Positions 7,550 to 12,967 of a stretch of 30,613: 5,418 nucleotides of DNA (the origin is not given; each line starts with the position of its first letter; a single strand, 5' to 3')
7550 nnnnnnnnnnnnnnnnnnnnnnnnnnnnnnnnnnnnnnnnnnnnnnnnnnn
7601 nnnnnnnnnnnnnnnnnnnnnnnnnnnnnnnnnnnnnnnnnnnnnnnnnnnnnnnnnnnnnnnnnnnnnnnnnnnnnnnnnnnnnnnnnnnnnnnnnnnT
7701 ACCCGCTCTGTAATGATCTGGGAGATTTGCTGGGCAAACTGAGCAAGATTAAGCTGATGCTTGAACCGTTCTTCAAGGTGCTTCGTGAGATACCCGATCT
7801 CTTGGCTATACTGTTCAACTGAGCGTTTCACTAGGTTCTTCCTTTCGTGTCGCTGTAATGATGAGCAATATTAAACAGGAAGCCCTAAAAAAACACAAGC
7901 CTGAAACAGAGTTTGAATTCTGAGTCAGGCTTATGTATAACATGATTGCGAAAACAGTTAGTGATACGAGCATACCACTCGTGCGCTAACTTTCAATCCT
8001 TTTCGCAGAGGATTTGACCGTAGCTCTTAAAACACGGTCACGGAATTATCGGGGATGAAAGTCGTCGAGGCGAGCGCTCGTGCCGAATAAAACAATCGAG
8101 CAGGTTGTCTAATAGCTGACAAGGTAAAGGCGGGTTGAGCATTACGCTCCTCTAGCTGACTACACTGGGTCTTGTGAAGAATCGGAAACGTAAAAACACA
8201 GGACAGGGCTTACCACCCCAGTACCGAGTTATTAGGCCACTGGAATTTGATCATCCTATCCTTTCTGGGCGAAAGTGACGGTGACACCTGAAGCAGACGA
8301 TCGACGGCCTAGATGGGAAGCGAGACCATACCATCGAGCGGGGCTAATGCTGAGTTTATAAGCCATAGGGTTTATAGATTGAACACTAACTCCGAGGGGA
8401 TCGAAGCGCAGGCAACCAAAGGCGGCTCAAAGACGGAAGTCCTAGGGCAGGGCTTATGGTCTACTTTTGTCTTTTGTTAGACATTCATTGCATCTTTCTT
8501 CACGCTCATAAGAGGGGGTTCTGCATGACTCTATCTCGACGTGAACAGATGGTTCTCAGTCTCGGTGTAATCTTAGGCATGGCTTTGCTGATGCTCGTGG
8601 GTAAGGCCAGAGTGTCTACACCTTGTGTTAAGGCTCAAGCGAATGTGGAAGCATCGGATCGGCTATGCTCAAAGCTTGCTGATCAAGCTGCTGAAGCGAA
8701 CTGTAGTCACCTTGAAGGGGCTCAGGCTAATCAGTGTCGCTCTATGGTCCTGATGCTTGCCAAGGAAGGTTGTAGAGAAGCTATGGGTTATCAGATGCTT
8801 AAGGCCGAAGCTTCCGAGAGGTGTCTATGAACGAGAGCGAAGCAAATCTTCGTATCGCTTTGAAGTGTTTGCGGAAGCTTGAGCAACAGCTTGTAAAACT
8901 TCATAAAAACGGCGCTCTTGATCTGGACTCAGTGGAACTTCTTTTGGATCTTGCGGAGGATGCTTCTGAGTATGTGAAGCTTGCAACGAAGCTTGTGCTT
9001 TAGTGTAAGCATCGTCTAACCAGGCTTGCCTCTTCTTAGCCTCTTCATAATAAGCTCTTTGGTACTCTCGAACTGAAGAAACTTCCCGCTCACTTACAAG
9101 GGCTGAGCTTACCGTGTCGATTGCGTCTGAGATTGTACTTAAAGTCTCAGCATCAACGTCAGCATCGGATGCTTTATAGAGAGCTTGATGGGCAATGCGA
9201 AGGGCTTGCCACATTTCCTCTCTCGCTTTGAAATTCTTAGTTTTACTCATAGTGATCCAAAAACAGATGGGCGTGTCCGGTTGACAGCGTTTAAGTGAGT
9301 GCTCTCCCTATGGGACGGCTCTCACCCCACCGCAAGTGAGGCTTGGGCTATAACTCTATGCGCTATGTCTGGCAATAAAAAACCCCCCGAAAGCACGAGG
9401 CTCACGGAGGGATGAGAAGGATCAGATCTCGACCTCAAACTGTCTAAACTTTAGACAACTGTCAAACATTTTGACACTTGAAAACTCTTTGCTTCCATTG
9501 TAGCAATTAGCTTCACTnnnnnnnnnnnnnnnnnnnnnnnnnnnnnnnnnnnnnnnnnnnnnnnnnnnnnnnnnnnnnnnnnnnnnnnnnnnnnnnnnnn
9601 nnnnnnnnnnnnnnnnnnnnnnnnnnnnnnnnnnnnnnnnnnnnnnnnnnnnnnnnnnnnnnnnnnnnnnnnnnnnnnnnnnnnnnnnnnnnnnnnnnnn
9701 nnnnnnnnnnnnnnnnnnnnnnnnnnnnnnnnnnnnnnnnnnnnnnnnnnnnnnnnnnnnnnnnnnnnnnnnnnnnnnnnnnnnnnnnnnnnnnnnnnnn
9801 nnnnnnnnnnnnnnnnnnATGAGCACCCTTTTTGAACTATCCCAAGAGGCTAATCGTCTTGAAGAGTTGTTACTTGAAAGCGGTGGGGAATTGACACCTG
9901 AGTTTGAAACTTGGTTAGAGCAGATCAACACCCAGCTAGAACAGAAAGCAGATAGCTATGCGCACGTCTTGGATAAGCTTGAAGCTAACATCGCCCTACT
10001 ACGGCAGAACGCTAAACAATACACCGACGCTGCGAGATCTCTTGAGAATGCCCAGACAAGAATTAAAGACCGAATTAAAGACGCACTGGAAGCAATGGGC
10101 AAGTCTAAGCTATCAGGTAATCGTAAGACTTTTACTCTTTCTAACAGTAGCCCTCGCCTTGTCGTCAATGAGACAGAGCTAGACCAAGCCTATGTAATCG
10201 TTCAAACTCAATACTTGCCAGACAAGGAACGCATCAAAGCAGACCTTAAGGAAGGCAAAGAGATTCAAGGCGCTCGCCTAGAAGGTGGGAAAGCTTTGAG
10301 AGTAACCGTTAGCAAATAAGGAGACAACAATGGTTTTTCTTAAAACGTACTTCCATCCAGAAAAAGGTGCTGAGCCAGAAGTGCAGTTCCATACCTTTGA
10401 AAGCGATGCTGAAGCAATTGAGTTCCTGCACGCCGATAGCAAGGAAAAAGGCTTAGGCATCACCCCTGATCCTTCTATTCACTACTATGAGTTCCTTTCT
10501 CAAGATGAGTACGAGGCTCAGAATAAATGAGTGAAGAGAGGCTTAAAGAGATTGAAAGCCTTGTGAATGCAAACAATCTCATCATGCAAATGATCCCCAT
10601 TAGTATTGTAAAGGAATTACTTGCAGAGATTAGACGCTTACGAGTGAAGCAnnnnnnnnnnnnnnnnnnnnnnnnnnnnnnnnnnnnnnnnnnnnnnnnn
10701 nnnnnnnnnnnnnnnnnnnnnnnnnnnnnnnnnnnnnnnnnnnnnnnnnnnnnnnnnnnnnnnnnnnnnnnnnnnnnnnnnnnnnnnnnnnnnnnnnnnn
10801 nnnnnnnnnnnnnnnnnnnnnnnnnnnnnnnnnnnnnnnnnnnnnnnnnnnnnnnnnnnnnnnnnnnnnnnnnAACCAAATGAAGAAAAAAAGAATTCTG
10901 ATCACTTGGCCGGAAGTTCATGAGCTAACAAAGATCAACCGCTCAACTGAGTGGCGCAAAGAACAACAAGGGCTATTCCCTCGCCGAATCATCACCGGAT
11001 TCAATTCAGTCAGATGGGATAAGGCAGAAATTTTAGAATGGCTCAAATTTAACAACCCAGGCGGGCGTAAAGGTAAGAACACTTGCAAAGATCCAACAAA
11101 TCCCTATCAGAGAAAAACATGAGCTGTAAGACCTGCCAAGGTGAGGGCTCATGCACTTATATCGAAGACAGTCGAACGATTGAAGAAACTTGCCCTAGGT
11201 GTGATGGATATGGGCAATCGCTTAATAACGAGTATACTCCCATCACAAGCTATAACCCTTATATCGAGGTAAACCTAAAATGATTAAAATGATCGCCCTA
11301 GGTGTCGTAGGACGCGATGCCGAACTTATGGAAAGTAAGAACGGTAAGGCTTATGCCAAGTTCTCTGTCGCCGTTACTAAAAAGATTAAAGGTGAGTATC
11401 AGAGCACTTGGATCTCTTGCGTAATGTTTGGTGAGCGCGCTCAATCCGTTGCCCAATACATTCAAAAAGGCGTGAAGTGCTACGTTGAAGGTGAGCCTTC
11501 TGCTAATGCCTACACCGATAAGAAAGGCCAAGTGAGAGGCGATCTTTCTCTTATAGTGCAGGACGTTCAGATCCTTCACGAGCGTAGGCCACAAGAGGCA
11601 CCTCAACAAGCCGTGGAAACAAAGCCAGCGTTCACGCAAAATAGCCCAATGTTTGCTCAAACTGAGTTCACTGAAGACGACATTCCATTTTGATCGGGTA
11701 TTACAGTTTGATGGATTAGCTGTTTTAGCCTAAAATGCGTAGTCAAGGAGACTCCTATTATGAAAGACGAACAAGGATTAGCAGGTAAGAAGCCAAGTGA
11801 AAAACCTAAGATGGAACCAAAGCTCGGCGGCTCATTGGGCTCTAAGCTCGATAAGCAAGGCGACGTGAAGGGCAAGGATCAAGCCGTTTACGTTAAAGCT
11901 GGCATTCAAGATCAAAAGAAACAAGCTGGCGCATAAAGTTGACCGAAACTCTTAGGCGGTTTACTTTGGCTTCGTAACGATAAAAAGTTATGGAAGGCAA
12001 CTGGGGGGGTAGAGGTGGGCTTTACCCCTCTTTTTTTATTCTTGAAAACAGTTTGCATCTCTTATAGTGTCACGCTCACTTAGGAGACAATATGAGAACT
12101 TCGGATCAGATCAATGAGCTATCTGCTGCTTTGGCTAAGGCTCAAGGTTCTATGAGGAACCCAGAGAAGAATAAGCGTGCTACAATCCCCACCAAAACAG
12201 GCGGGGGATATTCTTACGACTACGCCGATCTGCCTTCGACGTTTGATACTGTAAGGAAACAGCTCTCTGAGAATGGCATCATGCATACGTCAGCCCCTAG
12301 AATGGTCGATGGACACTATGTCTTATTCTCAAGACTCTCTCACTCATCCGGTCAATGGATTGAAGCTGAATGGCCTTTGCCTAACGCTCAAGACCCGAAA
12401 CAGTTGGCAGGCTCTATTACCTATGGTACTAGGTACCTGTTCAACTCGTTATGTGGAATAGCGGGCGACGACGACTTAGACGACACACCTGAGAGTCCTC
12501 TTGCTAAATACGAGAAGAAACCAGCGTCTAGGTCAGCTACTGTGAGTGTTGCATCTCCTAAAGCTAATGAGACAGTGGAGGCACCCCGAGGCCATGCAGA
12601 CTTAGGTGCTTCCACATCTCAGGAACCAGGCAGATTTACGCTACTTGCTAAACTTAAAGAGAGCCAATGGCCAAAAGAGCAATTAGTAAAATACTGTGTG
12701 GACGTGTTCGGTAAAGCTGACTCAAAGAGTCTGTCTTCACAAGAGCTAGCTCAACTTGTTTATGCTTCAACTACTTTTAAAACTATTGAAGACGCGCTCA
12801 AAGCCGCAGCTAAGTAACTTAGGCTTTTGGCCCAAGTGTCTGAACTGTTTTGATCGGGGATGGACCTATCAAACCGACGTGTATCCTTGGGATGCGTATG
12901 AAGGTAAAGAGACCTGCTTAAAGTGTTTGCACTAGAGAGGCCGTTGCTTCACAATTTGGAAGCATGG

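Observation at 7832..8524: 690-bp ORF-free divergent region: candidate ~0.5-kb structured RNA or giant structured leader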

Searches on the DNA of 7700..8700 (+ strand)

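Call 5: search_rna_families(source=window, start=7700, end=8700, threshold=evalue, max_evalue=10, show_alignments=3)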
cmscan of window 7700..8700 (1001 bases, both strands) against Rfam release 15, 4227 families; matches with E-value up to 10: 2.
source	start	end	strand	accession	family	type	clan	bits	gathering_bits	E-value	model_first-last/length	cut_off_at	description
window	7990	8018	+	RF01338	CRISPR-DR25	Gene; CRISPR;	CL00014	18.9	36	1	1-25/25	no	CRISPR RNA direct repeat element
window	7821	7896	-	RF03566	mir-4875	Gene; miRNA;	-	16.6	90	4.1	1-73/73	no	mir-4875 microRNA precursor family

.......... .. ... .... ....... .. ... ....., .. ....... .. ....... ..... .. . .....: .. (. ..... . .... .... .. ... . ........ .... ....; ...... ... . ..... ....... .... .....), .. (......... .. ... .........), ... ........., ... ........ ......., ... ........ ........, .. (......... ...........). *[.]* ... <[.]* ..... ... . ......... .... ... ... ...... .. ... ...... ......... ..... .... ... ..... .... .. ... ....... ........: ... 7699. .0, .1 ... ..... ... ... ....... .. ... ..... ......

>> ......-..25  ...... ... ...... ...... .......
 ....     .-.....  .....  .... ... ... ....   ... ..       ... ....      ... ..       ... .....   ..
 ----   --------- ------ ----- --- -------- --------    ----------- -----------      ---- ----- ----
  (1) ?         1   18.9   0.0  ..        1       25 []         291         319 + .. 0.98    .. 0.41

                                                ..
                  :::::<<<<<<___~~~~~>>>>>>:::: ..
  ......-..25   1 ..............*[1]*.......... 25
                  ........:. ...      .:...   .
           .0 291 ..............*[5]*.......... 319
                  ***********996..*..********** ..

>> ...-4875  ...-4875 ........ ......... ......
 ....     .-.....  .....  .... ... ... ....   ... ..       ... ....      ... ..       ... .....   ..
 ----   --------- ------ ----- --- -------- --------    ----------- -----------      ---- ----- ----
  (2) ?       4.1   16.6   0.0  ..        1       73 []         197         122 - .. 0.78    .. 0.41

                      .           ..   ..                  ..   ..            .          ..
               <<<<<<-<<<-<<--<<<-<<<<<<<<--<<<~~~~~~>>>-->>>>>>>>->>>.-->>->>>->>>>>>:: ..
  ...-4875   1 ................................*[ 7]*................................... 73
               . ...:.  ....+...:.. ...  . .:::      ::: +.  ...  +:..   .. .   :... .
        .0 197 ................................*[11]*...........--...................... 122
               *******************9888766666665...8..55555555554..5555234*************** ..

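Call 8: search_dna_similar(query=window:7832-8524:+, collection=phages, mode=distant, max_evalue=0.01)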
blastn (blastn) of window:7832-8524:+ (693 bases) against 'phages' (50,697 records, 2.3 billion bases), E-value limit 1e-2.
No match.

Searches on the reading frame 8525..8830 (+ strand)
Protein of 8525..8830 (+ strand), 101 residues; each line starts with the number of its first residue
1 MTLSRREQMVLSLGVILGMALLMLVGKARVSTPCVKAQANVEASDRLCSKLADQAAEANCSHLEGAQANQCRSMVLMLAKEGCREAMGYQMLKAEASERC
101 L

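Call 12: search_protein_families(library=pfam, proteins=[window:8525-8830:+], max_evalue=0.01)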
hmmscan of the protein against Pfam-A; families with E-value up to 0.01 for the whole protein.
window:8525-8830:+ (101 aa): 0 families

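Call 13: search_protein_families(library=phrogs, proteins=[window:8525-8830:+], max_evalue=0.001)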
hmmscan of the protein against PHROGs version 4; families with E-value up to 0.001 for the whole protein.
window:8525-8830:+ (101 aa): 0 families

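Call 15: find_related_loci(query=window:8525-8830:+, collection=viral_contigs, flank=6000)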
Query window:8525-8830:+ (101 aa) in viral_contigs; peptide patterns used: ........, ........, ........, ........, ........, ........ (x = any residue, [..] = any of these).
6 stretches matched a pattern; 1 encode a relative of the query (tblastn E <= 1e-3); 1 distinct loci.
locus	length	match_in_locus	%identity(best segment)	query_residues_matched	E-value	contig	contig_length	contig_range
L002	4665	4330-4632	97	1-101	3e-62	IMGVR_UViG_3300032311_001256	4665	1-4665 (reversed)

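Call 69: search_protein_families(library=pfam, proteins=[window:8525-8830:+], max_evalue=1)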
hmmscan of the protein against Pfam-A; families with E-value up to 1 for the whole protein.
window:8525-8830:+ (101 aa): 1 family
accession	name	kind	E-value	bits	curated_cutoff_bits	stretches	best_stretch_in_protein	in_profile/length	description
PF04612.17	T2SSM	-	0.016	15.8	27.8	1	3-69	11-78/160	Type II secretion system (T2SS), protein M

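Call 85: search_protein_families(library=phrogs, proteins=[window:8525-8830:+], max_evalue=0.01)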
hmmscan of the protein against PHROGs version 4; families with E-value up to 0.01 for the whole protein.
window:8525-8830:+ (101 aa): 0 families

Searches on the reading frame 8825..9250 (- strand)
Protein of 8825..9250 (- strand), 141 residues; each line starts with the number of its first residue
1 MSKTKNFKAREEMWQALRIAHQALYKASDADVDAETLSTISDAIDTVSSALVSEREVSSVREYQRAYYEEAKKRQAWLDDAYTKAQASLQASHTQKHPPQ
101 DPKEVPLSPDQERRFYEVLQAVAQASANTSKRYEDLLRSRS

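Call 69: search_protein_families(library=pfam, proteins=[window:8825-9250:-], max_evalue=1)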
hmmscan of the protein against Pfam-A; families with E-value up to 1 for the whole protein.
window:8825-9250:- (141 aa): 5 families
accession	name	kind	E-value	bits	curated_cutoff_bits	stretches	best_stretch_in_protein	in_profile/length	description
PF10074.15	RovC_DNA-bd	-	0.0034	18.4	26.4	1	84-132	13-61/107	T6SS, Transcription factor, DNA binding domain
PF16455.10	UBD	-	0.026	15.1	27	1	4-40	32-62/103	Ubiquitin-binding domain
PF11761.13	CbiG_mid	-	0.038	14.6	22.7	1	42-109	18-88/88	Cobalamin biosynthesis central region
PF01813.22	ATP-synt_D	-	0.35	11.1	25.7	1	5-90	36-132/196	ATP synthase subunit D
PF07554.19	FIVAR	-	0.42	11.7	29.2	0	65-90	19-44/71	FIVAR domain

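Call 85: search_protein_families(library=phrogs, proteins=[window:8825-9250:-], max_evalue=0.01)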
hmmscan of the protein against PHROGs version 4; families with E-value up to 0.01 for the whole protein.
window:8825-9250:- (141 aa): 0 families

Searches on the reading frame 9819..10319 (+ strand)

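Call 12: search_protein_families(library=pfam, proteins=[window:9819-10319:+], max_evalue=0.01)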
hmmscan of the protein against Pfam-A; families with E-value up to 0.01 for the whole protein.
window:9819-10319:+ (166 aa): 3 families
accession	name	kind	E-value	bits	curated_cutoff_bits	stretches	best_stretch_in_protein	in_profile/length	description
PF05565.16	Sipho_Gp157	-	8e-33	114.2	28.6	1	3-162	1-161/162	Siphovirus Gp157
PF24319.2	DUF7491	-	0.0039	17.8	30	1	35-87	15-66/90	Coiled-coil region of unknown function (DUF7491)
PF24564.1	DUF7605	-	0.0093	16.3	27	0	15-106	48-139/183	Domain of unknown function (DUF7605)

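Call 13: search_protein_families(library=phrogs, proteins=[window:9819-10319:+], max_evalue=0.001)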
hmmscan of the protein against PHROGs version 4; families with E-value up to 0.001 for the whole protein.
window:9819-10319:+ (166 aa): 3 families
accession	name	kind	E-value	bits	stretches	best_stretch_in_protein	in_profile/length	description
phrog_253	-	DNA, RNA and nucleotide metabolism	1.9e-34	119.9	1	1-163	6-167/169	Mu Gam-like end protection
phrog_20203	-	unknown function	6.4e-05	24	1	91-162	2-74/75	-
phrog_1660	-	head and packaging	0.00072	19.6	1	29-104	41-116/405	PmgS-like head morphogenesis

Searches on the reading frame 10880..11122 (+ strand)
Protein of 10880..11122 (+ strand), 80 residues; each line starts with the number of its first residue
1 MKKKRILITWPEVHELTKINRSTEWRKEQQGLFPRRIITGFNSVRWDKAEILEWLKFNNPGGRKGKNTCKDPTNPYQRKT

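Call 62: search_protein_families(library=pfam, proteins=[window:10880-11122:+], max_evalue=0.01)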
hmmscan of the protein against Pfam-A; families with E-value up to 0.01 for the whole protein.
window:10880-11122:+ (80 aa): 1 family
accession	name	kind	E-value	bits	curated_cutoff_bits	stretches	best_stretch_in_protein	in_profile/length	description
PF05930.18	Phage_AlpA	-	2.8e-09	37.2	21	1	10-55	6-51/51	Prophage CP4-57 regulatory protein (AlpA)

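Call 85: search_protein_families(library=phrogs, proteins=[window:10880-11122:+], max_evalue=0.01)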
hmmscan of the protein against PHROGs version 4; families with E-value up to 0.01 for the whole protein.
window:10880-11122:+ (80 aa): 4 families
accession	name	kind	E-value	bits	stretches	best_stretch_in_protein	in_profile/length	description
phrog_2790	-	integration and excision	4.8e-09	37.1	1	7-57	28-78/100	excisionase and transcriptional regulator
phrog_66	-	integration and excision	8.2e-07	30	1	4-57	90-142/412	excisionase and transcriptional regulator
phrog_4909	-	unknown function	0.0021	19.1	1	18-56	28-66/69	-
phrog_13673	-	unknown function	0.0088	17.2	0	7-61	14-66/77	-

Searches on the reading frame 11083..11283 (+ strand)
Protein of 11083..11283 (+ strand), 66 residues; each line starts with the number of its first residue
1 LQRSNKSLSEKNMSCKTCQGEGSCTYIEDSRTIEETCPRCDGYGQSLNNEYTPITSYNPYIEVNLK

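Call 85: search_protein_families(library=phrogs, proteins=[window:11083-11283:+], max_evalue=0.01)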
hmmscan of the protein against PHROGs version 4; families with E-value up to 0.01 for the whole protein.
window:11083-11283:+ (66 aa): 3 families
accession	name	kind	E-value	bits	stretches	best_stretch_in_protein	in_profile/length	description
phrog_8027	-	unknown function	1.6e-05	26.1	1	10-61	3-53/153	-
phrog_14336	-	unknown function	0.005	17.2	1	11-50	159-198/363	-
phrog_127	-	transcription regulation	0.0061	17.2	1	13-50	149-176/253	anti-termination protein Q-like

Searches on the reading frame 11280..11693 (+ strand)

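Call 62: search_protein_families(library=pfam, proteins=[window:11280-11693:+], max_evalue=0.01)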
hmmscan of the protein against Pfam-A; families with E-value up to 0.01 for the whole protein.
window:11280-11693:+ (137 aa): 2 families
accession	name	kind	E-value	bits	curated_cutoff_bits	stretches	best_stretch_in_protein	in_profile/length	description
PF00436.31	SSB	-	4.5e-22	78.5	26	1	2-99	2-104/104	Single-strand binding protein family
PF01336.31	tRNA_anti-codon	-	0.00099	19.4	27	1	44-99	28-75/75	OB-fold nucleic acid binding domain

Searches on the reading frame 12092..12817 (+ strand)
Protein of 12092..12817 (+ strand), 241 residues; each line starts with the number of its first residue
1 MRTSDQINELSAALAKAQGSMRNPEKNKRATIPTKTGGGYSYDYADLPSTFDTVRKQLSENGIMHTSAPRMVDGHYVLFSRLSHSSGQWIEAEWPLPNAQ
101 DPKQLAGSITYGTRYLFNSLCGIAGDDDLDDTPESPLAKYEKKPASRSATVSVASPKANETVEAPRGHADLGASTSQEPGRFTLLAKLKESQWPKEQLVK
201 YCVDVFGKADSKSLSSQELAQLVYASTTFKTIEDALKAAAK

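Call 12: search_protein_families(library=pfam, proteins=[window:12092-12817:+], max_evalue=0.01)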
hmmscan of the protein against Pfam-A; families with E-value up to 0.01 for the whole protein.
window:12092-12817:+ (241 aa): 1 family
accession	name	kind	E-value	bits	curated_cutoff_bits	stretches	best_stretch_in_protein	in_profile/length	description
PF04404.17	ERF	-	2.4e-10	41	25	1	12-149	3-144/153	ERF superfamily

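Call 13: search_protein_families(library=phrogs, proteins=[window:12092-12817:+], max_evalue=0.001)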
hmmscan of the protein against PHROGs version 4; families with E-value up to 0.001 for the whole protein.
window:12092-12817:+ (241 aa): 4 families
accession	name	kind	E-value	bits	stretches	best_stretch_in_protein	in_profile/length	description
phrog_2324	-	DNA, RNA and nucleotide metabolism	2.6e-27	96.7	1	1-161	2-158/193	Erf-like ssDNA annealing protein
phrog_155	-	DNA, RNA and nucleotide metabolism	3.3e-23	83.7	1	1-212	59-271/308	Erf-like ssDNA annealing protein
phrog_34817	-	unknown function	2.4e-16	60.9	1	4-163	6-169/291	-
phrog_10003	-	other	9.3e-07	29.6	0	98-131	135-168/297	recombinase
